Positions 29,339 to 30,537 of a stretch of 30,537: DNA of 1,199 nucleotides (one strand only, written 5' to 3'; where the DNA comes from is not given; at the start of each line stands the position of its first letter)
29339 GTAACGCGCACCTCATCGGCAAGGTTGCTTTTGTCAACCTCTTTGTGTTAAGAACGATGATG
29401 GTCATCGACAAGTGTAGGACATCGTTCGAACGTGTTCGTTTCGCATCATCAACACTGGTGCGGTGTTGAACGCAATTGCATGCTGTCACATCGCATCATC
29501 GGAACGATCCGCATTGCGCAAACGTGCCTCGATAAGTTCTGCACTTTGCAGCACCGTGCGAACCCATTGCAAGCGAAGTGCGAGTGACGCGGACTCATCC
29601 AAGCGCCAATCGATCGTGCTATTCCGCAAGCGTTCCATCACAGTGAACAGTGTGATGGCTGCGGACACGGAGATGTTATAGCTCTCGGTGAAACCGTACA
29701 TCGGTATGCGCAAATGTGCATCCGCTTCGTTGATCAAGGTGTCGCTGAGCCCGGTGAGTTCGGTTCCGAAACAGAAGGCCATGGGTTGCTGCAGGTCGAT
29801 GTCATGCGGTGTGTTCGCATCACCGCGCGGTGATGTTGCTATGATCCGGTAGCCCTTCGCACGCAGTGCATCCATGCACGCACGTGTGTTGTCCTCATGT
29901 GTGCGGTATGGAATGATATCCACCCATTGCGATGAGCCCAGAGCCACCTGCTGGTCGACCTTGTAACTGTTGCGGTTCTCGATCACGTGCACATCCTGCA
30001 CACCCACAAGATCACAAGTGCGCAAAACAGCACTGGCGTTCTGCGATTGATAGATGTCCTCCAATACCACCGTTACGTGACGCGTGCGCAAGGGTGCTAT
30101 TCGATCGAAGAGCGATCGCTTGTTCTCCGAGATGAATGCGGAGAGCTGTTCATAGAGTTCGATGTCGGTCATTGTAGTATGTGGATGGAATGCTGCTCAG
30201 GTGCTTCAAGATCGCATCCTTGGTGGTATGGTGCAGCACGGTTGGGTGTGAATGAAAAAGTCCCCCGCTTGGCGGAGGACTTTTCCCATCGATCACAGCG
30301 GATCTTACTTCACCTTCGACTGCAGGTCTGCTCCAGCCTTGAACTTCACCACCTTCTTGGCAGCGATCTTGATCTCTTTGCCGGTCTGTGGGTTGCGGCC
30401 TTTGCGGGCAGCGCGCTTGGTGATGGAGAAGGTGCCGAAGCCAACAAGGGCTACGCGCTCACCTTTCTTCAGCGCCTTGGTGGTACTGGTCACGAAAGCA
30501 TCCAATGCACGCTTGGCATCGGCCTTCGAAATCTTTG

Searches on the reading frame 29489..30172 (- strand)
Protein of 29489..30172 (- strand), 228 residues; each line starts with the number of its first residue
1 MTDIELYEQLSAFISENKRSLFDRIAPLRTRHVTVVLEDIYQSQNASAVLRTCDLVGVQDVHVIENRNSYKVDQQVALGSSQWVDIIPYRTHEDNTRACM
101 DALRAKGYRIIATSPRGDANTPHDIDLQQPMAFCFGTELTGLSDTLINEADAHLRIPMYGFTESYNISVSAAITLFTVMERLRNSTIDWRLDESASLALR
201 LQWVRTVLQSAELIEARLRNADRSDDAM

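Call 63: search_protein_families(library=pfam, proteins=[window:29489-30172:-], max_evalue=0.001)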
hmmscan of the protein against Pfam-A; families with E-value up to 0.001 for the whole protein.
window:29489-30172:- (228 aa): 1 family
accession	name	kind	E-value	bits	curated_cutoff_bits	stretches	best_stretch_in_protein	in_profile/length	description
PF00588.24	SpoU_methylase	-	1.9e-32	112.8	29.7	1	33-176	2-142/142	SpoU rRNA Methylase family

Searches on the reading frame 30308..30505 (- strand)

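Call 63: search_protein_families(library=pfam, proteins=[window:30308-30505:-], max_evalue=0.001)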
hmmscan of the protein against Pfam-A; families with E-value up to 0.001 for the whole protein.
window:30308-30505:- (66 aa): 2 families
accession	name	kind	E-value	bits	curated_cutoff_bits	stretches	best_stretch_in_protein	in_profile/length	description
PF00216.26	Bac_DNA_binding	-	1.4e-24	86.5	22.4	1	1-65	25-89/90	Bacterial DNA-binding protein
PF18291.6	HU-HIG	-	9.1e-06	26.2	26.2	1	1-66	56-119/125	HU domain fused to wHTH, Ig, or Glycine-rich motif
